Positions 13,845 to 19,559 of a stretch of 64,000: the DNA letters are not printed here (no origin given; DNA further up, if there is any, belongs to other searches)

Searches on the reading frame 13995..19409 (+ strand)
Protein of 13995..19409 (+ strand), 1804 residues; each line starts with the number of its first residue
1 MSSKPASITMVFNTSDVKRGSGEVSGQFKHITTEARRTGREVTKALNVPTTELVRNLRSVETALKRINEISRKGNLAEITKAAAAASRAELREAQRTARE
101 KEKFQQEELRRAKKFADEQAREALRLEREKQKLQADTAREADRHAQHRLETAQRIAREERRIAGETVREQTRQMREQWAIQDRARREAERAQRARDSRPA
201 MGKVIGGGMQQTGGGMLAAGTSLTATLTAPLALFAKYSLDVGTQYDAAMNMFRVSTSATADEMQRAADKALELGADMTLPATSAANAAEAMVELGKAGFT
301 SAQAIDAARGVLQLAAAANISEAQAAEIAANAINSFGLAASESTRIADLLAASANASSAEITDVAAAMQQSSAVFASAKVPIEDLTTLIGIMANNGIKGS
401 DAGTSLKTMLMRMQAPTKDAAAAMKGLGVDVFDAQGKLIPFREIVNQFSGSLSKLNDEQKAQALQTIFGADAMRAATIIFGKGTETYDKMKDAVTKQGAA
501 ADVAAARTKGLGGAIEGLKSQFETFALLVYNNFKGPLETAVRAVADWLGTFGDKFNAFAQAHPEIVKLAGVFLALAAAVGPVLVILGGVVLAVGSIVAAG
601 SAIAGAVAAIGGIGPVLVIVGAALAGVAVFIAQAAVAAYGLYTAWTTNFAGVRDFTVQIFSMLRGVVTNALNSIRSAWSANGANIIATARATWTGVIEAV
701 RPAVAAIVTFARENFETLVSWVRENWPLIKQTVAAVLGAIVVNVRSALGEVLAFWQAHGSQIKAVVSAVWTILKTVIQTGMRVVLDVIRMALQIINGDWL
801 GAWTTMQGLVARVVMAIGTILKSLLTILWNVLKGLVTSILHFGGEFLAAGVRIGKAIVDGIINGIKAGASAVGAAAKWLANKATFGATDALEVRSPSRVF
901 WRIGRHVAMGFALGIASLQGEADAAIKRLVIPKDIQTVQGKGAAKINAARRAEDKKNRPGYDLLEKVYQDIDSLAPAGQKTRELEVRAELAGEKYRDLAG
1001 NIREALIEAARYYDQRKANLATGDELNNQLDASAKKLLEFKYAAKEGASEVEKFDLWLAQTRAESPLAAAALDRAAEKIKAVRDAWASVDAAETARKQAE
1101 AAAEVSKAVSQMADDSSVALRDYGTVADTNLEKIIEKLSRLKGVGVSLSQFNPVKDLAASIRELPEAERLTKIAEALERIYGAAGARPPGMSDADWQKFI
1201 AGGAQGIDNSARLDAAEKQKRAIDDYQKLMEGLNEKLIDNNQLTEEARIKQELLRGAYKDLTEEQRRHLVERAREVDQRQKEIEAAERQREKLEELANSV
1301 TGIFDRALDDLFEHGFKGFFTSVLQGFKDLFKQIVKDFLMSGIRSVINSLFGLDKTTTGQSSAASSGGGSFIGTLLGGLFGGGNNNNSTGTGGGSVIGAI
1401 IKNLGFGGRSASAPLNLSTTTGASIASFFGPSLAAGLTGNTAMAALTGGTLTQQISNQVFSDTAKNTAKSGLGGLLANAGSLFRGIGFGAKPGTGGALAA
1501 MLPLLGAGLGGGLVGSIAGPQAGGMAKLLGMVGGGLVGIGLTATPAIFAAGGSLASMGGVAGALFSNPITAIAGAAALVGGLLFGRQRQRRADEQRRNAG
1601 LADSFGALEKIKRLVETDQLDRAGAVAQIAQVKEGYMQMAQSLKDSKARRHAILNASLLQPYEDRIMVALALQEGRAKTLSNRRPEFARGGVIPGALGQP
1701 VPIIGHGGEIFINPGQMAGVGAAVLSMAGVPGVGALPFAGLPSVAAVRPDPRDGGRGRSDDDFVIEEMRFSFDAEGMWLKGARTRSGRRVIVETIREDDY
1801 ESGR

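Call 6: search_protein_families(library=phrogs, proteins=[window:13995-19409:+], max_evalue=0.001)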
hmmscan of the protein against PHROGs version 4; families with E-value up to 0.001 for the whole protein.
window:13995-19409:+ (1804 aa): 32 families (the best 25 are shown)
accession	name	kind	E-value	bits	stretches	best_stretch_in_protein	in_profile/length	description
phrog_1533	-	tail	1.4e-105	355.4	1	72-648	89-672/1688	tail length tape measure protein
phrog_4704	-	tail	2.3e-85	288.5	1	26-613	38-580/625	tail length tape measure protein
phrog_1272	-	tail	9.9e-84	283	2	37-835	31-896/1606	tail length tape measure protein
phrog_991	-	tail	1.3e-70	239.5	1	103-884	138-826/1966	tail length tape measure protein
phrog_28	-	tail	2.9e-70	239.1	1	85-647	141-679/1228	tail length tape measure protein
phrog_5493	-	tail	4.6e-69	234.8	2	188-639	24-473/1102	tail length tape measure protein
phrog_9696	-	tail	7.3e-66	223.8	1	192-678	30-471/1415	tail length tape measure protein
phrog_5218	-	unknown function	9.8e-66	223.8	2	79-630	68-659/1599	-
phrog_58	-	tail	1e-62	214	1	22-1155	168-1221/1544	tail length tape measure protein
phrog_9228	-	tail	7.6e-52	177.9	1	80-775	37-750/1425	tail length tape measure protein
phrog_1293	-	tail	2.9e-48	165.5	1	80-652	46-587/1424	tail length tape measure protein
phrog_167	-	tail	3.2e-43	148.7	1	70-624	108-650/1555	tail length tape measure protein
phrog_10780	-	tail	3.5e-38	132.1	1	188-744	18-460/1694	tail length tape measure protein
phrog_19074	-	unknown function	6.4e-37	128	1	233-562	146-473/1384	-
phrog_16692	-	unknown function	2.7e-29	103.2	1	213-564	152-508/1107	-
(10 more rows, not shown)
